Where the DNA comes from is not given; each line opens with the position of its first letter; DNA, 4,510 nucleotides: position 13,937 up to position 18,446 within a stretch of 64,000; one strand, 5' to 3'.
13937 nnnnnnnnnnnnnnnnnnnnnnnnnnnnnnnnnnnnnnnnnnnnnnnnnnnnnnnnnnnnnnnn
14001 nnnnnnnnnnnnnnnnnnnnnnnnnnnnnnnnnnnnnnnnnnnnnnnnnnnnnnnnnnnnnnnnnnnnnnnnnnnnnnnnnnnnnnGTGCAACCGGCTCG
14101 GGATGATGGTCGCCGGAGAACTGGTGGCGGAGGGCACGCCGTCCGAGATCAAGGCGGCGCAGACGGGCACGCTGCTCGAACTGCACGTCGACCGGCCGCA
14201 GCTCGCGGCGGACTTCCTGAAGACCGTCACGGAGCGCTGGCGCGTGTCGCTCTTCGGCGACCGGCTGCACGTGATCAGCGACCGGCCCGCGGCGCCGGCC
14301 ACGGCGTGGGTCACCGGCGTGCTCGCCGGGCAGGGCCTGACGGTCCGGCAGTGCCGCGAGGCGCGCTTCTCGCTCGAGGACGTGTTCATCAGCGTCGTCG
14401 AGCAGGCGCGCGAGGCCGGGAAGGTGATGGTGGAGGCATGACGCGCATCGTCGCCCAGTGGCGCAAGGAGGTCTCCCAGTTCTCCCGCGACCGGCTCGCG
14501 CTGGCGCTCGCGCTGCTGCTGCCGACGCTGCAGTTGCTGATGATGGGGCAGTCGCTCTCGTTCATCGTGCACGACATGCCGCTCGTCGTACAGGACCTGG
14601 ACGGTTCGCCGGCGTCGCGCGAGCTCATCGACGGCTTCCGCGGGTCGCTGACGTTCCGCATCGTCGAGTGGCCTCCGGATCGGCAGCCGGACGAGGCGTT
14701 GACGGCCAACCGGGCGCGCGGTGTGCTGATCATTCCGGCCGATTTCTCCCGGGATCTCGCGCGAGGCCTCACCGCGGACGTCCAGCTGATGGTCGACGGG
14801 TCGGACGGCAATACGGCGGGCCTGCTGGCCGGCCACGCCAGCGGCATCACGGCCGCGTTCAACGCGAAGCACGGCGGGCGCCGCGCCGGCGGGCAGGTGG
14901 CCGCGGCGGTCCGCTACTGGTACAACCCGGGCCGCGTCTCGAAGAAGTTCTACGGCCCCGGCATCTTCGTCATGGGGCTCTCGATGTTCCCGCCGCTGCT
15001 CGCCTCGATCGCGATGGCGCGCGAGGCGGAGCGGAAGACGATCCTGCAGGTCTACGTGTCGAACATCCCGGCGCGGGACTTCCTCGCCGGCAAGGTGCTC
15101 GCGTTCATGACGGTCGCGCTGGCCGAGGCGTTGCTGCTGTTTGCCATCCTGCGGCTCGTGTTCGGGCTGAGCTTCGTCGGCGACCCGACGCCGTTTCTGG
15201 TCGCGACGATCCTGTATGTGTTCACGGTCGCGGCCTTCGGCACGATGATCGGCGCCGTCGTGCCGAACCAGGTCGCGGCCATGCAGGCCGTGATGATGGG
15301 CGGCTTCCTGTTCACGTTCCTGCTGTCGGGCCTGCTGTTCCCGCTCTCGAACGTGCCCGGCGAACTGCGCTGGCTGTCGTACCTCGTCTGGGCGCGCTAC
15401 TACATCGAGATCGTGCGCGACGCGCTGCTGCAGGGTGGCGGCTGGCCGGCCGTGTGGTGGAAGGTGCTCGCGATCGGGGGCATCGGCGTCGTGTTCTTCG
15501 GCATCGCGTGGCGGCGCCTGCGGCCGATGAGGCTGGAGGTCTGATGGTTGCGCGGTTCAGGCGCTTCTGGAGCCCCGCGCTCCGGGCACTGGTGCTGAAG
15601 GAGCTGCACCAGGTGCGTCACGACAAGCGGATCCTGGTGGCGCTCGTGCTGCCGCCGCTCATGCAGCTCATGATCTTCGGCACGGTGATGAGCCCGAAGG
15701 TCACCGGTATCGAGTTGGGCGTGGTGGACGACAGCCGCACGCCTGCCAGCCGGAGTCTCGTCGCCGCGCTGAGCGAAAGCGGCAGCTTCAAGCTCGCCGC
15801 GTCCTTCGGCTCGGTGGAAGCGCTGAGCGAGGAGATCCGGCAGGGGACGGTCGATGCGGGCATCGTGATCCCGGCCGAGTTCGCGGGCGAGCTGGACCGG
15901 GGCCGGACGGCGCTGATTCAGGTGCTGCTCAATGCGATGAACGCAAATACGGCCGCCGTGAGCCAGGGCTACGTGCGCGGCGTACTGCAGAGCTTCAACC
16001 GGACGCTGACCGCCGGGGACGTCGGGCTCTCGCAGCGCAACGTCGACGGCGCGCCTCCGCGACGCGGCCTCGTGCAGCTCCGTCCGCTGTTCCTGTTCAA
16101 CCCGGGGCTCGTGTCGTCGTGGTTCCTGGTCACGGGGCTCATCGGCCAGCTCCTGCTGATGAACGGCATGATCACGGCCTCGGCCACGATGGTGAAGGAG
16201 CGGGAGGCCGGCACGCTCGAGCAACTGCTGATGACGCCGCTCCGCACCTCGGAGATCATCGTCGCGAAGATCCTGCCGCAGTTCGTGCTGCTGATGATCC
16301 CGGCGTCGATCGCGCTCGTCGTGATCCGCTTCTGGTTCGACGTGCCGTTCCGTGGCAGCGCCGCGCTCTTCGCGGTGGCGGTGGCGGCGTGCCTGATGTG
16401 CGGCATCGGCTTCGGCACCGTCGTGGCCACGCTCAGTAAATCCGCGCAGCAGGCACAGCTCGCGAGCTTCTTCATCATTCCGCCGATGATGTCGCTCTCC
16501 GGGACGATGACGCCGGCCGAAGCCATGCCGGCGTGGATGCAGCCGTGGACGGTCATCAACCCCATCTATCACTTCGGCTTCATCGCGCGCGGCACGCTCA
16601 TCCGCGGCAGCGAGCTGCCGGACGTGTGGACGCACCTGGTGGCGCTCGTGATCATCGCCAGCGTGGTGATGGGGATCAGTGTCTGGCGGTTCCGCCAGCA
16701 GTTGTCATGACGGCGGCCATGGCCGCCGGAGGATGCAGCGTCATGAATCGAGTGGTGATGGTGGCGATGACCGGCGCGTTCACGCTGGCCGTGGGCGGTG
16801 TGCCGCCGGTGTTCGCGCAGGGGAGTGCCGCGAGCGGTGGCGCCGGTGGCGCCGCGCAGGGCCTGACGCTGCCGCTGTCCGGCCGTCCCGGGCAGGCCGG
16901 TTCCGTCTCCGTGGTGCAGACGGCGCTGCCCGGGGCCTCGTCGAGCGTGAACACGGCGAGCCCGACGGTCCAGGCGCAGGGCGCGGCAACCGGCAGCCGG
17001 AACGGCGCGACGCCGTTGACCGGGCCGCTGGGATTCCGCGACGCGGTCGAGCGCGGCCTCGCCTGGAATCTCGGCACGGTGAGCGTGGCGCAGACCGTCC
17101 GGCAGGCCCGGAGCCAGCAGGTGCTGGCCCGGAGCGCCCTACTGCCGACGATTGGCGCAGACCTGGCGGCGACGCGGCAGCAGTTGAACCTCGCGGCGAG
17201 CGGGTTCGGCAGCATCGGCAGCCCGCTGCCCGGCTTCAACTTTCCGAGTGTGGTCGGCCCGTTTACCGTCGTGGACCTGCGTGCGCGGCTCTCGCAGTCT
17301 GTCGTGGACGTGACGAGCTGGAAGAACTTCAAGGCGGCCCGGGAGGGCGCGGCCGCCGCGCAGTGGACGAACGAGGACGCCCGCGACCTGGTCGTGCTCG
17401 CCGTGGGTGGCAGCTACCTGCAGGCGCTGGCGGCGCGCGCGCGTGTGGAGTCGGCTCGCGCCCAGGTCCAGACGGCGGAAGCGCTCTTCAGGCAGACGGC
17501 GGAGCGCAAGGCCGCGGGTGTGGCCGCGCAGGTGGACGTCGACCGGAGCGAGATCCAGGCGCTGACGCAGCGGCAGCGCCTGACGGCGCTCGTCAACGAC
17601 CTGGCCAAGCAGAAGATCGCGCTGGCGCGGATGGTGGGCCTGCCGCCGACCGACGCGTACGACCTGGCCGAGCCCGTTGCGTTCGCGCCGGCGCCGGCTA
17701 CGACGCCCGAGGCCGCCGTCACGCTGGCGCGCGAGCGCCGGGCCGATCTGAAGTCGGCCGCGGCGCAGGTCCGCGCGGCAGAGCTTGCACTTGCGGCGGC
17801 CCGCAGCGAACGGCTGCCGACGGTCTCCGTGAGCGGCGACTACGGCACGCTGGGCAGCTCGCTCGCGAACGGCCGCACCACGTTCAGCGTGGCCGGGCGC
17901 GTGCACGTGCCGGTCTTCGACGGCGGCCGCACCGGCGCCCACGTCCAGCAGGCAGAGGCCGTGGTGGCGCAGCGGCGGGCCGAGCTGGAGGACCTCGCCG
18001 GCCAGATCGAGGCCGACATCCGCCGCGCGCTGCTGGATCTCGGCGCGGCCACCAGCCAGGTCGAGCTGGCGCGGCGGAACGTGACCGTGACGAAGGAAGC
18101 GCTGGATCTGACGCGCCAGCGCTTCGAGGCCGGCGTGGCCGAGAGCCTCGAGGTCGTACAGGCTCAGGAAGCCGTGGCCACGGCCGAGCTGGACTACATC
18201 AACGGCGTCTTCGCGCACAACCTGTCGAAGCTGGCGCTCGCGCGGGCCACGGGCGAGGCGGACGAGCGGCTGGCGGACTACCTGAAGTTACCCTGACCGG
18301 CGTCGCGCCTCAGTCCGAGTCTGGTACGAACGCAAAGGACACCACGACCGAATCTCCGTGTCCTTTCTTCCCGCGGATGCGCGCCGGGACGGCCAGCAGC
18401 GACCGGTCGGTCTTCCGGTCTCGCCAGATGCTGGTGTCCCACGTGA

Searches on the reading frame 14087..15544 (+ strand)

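Call 70: search_protein_families(library=ncbifam, proteins=[window:14087-15544:+], max_evalue=0.00001)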
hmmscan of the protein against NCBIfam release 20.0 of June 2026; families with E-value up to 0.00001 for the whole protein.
window:14087-15544:+ (485 aa): 3 families
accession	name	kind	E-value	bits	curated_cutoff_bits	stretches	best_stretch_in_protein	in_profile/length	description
NF033858.1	ABC2_perm_RbbA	equivalog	1.1e-54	185.7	1050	1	116-478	537-904/909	ribosome-associated ATPase/putative transporter RbbA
NF038293.1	permease_SagH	equivalog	8.6e-09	34.7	450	1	285-423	176-312/370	SagH family ABC transporter permease subunit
TIGR01247.1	drrB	subfamily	1.1e-07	31.8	223.05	1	271-474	31-232/236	daunorubicin resistance ABC transporter membrane protein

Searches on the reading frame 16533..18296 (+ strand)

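Call 70: search_protein_families(library=ncbifam, proteins=[window:16533-18296:+], max_evalue=0.00001)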
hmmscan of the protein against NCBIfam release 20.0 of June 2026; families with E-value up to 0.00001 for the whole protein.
window:16533-18296:+ (587 aa): 7 families
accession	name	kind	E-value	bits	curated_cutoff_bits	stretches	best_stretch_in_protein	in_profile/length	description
TIGR01844.1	type_I_sec_TolC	subfamily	1.8e-45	155.7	225.15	1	166-578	3-402/414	TolC family outer membrane protein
TIGR01845.1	outer_NodT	subfamily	3e-33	115.3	210.05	1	265-574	145-458/460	efflux transporter outer membrane subunit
NF007002.0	PRK09465.1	equivalog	6.6e-15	54.6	495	1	191-578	48-428/460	outer membrane channel protein TolC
NF052390.1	efflux_OMP_AbuO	equivalog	3.6e-14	52.3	700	1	198-579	53-436/447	multidrug efflux outer membrane protein AbuO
NF033143.1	efflux_OM_AdeK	equivalog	8.7e-12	44.5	900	1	176-552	72-437/480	multidrug efflux RND transporter AdeIJK outer membrane channel subunit AdeK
NF033142.1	efflux_OM_AdeC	exception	1.8e-09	36.8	975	1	269-552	150-437/465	multidrug efflux RND transporter AdeABC outer membrane channel subunit AdeC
NF047721.1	ToxDrgExpTdeA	equivalog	4e-06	26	550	1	247-557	130-433/455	toxin/drug exporter TdeA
